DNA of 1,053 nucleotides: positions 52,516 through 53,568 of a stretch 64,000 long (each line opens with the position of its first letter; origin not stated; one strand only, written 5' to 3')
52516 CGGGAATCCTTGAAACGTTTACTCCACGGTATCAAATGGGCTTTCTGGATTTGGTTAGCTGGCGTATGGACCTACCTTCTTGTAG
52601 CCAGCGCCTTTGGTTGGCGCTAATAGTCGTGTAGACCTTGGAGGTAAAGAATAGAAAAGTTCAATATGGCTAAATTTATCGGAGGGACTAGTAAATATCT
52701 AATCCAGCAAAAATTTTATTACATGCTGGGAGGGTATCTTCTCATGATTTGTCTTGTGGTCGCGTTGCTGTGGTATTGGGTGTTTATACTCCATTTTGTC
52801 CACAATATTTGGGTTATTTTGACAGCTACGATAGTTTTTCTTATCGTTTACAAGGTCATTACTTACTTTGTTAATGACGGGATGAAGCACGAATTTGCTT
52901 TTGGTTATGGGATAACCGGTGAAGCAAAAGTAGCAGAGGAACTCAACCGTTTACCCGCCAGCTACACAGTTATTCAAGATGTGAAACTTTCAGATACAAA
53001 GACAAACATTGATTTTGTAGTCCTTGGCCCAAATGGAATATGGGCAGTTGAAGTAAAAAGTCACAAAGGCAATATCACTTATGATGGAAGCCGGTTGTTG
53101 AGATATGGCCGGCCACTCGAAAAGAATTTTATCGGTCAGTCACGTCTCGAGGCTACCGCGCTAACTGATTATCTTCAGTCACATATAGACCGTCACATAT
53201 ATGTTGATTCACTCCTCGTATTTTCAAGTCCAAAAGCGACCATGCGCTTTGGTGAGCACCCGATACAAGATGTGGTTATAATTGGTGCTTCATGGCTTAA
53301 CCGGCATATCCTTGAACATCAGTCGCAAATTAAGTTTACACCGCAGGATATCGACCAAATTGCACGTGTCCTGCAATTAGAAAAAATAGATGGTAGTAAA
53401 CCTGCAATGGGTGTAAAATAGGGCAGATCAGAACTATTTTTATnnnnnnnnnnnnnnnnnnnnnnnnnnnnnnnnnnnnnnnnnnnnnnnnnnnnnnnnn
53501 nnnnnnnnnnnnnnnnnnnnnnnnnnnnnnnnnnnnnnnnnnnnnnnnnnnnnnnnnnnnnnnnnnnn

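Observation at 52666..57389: AT-rich defence island: membrane NERD protein plus Type III restriction-modification (Mod and Res) inserted flush against bcp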

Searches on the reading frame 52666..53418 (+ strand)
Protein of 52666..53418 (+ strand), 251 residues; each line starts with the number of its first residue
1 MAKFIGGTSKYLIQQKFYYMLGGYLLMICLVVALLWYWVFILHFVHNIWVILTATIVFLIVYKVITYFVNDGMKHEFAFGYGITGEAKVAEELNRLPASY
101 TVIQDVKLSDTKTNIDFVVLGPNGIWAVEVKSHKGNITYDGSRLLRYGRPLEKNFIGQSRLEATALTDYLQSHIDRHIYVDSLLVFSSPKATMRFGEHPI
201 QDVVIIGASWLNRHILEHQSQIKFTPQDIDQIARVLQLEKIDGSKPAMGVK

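Call 3: search_protein_families(library=pfam, proteins=[window:52666-53418:+], max_evalue=0.01)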
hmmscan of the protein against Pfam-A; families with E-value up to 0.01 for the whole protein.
window:52666-53418:+ (251 aa): 1 family
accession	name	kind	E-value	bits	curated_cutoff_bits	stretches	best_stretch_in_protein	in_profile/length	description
PF08378.17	NERD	-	1.1e-18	68.2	22.1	1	82-187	2-111/111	Nuclease-related domain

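Call 4: search_protein_families(library=ncbifam, proteins=[window:52666-53418:+], max_evalue=0.01)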
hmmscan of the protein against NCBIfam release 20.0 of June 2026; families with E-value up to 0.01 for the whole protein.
window:52666-53418:+ (251 aa): 2 families
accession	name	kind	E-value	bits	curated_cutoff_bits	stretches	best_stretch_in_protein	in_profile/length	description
NF047741.1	antiphage_MADS6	equivalog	4e-16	58.7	460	1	85-232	14-166/612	methylation-associated defense system protein kinase MAD6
NF033442.0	BREX_PglW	equivalog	0.0006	17.6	990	1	114-205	48-149/1391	BREX system serine/threonine kinase PglW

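Call 5: search_protein_families(library=padloc, proteins=[window:52666-53418:+], max_evalue=0.01)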
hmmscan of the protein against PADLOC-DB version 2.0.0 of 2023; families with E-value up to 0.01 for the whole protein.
window:52666-53418:+ (251 aa): 3 families
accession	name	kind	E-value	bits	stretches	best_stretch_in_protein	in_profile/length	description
PDLC02512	PglW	-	9.4e-06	21.8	1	112-205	49-150/1403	PglW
PDLC02513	PglW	-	0.0044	12.3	1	93-194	24-131/1413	PglW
PDLC03921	MkoA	-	0.0046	12.6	1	88-192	20-129/1607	-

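Call 12: find_homologous_proteins(query=window:52666-53418:+, max_evalue=0.001)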
Query window:52666-53418:+ (251 aa): 11 proteins with E <= 0.001 among 650 candidates.
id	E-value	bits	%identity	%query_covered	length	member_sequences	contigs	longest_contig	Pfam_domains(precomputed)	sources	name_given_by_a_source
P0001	4.5e-165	565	100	100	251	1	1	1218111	PF08378.18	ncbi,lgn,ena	-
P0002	3.6e-60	222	47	94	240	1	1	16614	PF08378.18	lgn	-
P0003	2.2e-59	219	48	94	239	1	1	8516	PF08378.18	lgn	-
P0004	2.4e-54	203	43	98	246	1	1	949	PF08378.18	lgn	-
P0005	6.4e-53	198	44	93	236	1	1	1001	PF08378.18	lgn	-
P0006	9.9e-53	197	44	91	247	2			PF08378.18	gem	-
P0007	4.6e-52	195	44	93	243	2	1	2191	PF08378.18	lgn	-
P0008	2.0e-49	187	41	95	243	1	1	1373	PF08378.18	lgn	-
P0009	5.1e-39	153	40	95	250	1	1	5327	PF08378.18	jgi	jgi:hypothetical protein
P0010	9.4e-32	129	35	95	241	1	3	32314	PF08378.18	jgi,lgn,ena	-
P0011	2.6e-31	127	36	80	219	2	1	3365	PF08378.18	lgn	-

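Call 15: find_encoding_contigs(protein=P0002, flank=8000, max_places=3)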
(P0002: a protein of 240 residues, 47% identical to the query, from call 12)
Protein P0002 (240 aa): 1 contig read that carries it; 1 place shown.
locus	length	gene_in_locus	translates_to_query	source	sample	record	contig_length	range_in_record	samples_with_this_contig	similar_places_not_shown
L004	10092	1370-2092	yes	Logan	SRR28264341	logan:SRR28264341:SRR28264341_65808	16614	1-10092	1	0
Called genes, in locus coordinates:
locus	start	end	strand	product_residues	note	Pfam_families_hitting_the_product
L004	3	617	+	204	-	?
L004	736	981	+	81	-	-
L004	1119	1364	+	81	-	-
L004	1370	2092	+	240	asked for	PF08378:NERD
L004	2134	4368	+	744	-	PF01555:N6_N4_Mtase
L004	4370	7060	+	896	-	PF04851:ResIII, PF19778:RE_endonuc (faint), PF27151:YagJ (faint)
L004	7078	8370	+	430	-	PF18719:ArlS_N (faint)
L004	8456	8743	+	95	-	PF13031:DUF3892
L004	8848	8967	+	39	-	-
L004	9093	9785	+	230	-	-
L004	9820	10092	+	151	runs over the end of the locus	PF06941:NT5C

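Call 16: find_encoding_contigs(protein=P0003, flank=8000, max_places=3)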
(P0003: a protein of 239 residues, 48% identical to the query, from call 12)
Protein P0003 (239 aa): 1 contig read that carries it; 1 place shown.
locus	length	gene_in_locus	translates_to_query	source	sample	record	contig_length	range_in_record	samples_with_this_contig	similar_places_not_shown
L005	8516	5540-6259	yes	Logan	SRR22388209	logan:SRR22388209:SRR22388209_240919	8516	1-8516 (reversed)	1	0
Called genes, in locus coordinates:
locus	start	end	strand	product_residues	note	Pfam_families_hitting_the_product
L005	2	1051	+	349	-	?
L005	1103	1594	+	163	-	-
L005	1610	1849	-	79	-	PF12728:HTH_17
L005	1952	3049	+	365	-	PF09587:PGA_cap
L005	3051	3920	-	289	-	PF00188:CAP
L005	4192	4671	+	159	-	-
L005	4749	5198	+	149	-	PF00578:AhpC-TSA, PF08534:Redoxin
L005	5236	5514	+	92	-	-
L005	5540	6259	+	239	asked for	PF08378:NERD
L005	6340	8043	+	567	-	PF01555:N6_N4_Mtase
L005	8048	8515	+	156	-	?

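Call 17: find_encoding_contigs(protein=P0010, flank=8000, max_places=3)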
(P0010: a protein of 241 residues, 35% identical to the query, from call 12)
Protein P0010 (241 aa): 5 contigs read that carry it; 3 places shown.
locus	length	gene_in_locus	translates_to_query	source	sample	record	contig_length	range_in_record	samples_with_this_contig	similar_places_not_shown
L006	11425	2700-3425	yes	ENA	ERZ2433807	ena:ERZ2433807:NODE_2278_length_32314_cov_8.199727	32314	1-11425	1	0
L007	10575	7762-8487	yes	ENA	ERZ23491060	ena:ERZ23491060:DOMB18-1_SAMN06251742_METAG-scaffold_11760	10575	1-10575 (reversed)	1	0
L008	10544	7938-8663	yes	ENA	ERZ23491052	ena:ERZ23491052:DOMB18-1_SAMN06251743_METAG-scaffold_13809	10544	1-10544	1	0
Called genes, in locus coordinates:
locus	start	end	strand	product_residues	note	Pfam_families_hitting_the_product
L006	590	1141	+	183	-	PF01909:NTP_transf_2, PF18765:Polbeta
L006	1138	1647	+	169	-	PF01936:NYN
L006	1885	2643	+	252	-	PF20582:UPF0758_N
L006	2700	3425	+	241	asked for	PF08378:NERD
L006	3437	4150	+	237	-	PF04471:Mrr_cat, PF13156:Mrr_cat_2, PF22722:NA-iREase1, PF01396:Zn_ribbon_Top1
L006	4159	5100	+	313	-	-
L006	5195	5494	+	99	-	-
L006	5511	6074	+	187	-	-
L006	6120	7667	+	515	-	PF00528:BPD_transp_1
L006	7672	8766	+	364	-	PF00005:ABC_tran, PF13304:AAA_21 (faint), PF08402:TOBE_2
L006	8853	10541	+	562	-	PF18914:DUF5666 (faint)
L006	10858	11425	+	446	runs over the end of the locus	PF00919:UPF0004, PF04055:Radical_SAM, PF01938:TRAM (weak)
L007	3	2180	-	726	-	?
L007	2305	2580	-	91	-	PF00300:His_Phos_1 (weak)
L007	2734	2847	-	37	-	PF00300:His_Phos_1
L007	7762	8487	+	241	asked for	PF08378:NERD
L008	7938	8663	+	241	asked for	PF08378:NERD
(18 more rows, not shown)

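Call 18: find_encoding_contigs(protein=P0009, flank=8000, max_places=3)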
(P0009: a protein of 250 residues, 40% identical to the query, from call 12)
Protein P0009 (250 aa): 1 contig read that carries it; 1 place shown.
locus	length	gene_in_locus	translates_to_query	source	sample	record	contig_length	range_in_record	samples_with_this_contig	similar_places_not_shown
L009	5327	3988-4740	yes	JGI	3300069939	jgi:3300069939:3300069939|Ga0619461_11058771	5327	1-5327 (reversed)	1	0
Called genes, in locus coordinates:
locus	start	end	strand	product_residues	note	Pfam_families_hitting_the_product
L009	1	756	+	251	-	?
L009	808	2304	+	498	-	-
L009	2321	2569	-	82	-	-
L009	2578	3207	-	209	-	-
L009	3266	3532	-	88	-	-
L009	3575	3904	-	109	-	PF23477:zf_Tbcl_2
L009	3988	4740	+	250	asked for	PF08378:NERD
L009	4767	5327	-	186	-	?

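Call 26: find_related_loci(query=A1, collection=metagenome_contigs, flank=8000)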
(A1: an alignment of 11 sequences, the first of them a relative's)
Query A1 (251 aa) in metagenome_contigs; peptide patterns used: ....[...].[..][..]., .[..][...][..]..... (x = any residue, [..] = any of these).
311 stretches matched a pattern; 58 encode a relative of the query (tblastn E <= 1e-3); 58 distinct loci.
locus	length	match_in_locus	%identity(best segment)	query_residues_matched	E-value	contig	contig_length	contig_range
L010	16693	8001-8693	44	1-231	3e-59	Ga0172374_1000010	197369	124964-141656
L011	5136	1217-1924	32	1-237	4e-38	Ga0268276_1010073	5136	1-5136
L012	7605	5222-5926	36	1-236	4e-38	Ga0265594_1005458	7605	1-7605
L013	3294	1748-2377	34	1-209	2e-37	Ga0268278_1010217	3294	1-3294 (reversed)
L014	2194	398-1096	34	1-236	4e-36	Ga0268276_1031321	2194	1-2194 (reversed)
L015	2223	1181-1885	37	1-237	1e-35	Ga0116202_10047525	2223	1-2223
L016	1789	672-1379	33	1-236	2e-35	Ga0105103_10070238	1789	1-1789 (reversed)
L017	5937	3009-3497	38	73-237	3e-33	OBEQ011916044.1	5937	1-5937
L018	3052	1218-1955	34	1-245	3e-33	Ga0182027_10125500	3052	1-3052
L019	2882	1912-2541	34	1-209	5e-33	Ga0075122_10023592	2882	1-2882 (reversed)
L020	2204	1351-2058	31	1-237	7e-33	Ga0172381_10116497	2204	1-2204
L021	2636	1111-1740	34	1-209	5e-33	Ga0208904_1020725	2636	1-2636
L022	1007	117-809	32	1-236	3e-33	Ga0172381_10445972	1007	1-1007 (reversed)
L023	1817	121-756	39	1-215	5e-32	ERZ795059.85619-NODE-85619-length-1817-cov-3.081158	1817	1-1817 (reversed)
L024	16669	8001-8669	32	1-224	1e-31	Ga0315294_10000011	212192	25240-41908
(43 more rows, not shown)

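Call 36: search_protein_families(library=pfam, alignment_id=A3, max_evalue=0.001)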
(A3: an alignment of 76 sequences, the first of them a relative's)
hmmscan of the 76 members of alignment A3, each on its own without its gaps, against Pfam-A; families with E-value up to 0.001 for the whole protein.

A. member 1, L010:8753-12040:+ (1096 aa): 8 families
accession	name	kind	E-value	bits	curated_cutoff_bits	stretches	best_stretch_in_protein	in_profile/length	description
PF00271.37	Helicase_C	-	7.5e-18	65.2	23.5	1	707-822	5-110/110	Helicase conserved C-terminal domain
PF13091.12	PLDc_2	-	2.7e-10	40.6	27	1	20-203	4-132/132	PLD-like domain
PF00176.29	SNF2-rel_dom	-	1.3e-08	34.8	24.9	1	360-429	126-191/290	SNF2-related domain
PF04851.21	ResIII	-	1.9e-07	31.6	22.5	0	351-402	117-163/164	Type III restriction enzyme, res subunit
PF00270.35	DEAD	-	8.2e-06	26.1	26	1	345-408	103-166/167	DEAD/DEAH box helicase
PF00004.35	AAA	-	1.5e-05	25.9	21.2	1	297-375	8-73/131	ATPase family associated with various cellular activities (AAA)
PF09565.16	RE_NgoFVII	-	5.8e-05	22.9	23.8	0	102-202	51-148/162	NgoFVII restriction endonuclease N-terminal PLD domain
PF03081.22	Exo70_C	-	0.00055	19.5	24.1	0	183-228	292-337/372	Exo70 exocyst complex subunit C-terminal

B. families by the number of members that match (of 76 scanned): 68 families (the first 25 are shown)
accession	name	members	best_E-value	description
PF04851.21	ResIII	3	1.8e-16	Type III restriction enzyme, res subunit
PF01555.25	N6_N4_Mtase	2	8e-40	DNA methylase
PF04471.18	Mrr_cat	2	2.2e-31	Restriction endonuclease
PF01183.26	Glyco_hydro_25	2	3.2e-31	Glycosyl hydrolases family 25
PF00664.28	ABC_membrane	2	2e-30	ABC transporter transmembrane region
PF00300.27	His_Phos_1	2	1.4e-29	Histidine phosphatase superfamily (branch 1)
PF02661.23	Fic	2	7.8e-22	Fic/DOC family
PF01841.26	Transglut_core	2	1.2e-13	Transglutaminase-like superfamily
PF18895.5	T4SS_pilin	2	2.3e-13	Type IV secretion system pilin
PF22722.2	NA-iREase1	2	2.2e-11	NACHT-associated inactive Restriction Endonuclease 1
PF13156.12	Mrr_cat_2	2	4.2e-10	Restriction endonuclease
PF00270.35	DEAD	2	8.2e-06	DEAD/DEAH box helicase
PF00162.24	PGK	1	6e-124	Phosphoglycerate kinase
PF01863.23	YgjP-like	1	8.8e-45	YgjP-like, metallopeptidase domain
PF13366.12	PDDEXK_3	1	3.8e-38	PD-(D/E)XK nuclease superfamily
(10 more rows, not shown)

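Call 37: search_protein_families(library=pfam, alignment_id=A4, max_evalue=0.001)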
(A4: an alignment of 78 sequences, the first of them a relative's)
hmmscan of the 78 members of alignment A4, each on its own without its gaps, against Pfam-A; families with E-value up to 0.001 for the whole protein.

A. member 1, L010:7646-7993:+ (116 aa): 0 families

B. families by the number of members that match (of 78 scanned): 63 families (the first 25 are shown)
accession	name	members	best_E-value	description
PF01029.23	NusB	2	4.9e-37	NusB family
PF20582.4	UPF0758_N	2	1.2e-24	UPF0758 N-terminal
PF06044.18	DpnI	1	7.1e-64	Dam-replacing family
PF00578.27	AhpC-TSA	1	2.3e-41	AhpC/TSA family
PF04002.20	RadC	1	1.2e-39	RadC-like JAB domain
PF09835.14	DUF2062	1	2e-33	Uncharacterized protein conserved in bacteria (DUF2062)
PF17726.7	DpnI_C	1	6.2e-31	Dam-replacing HTH domain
PF00344.25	SecY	1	1.6e-30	SecY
PF04240.17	Caroten_synth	1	2.4e-26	Carotenoid biosynthesis protein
PF13482.12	RNase_H_2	1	1.8e-25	RNase_H superfamily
PF00856.33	SET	1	7.3e-25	SET domain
PF02826.25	2-Hacid_dh_C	1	2.4e-24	D-isomer specific 2-hydroxyacid dehydrogenase, NAD binding domain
PF18893.5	DUF5652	1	2.7e-23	Family of unknown function (DUF5652)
PF01926.29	MMR_HSR1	1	9e-21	50S ribosome-binding GTPase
PF01272.25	GreA_GreB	1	1e-20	Transcription elongation factor, GreA/GreB, C-term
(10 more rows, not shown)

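Call 54: predict_structure(alignment_id=A1)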
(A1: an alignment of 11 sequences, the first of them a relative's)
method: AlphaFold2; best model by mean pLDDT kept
length: 251 residues; sequences in the alignment: 11
mean_pLDDT: 60.1   pTM: 0.51
mean pLDDT of the five models: 60.1, 59.5, 58.4, 56.4, 56.2
residues with pLDDT >= 90: 42; 70-90: 43; 50-70: 60; < 50: 106
segments of 3 or more residues with pLDDT < 50: 123-125, 139-149, 155-160, 173-215, 217-224, 226-251
pLDDT, mean of each block of 10 residues (from residue 1): 70 83 90 93 92 93 91 82 72 68 62 59 54 54 46 47 50 44 32 28 34 45 45 40 31 26
secondary structure, 60 per line:
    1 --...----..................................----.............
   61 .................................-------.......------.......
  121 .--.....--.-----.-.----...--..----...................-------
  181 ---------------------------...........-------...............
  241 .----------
elements in order: E3-5 H10-43 H48-93 E101-107 E114-121 E124-128 E144-146 H155-173 H208-218 H226-241

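Call 63: find_related_loci(query=A1, collection=viral_contigs, flank=8000)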
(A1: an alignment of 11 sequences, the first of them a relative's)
Query A1 (251 aa) in viral_contigs; peptide patterns used: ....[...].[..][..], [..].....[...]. (x = any residue, [..] = any of these).
60 stretches matched a pattern, but none encodes a relative of the query by tblastn (E <= 1e-3).
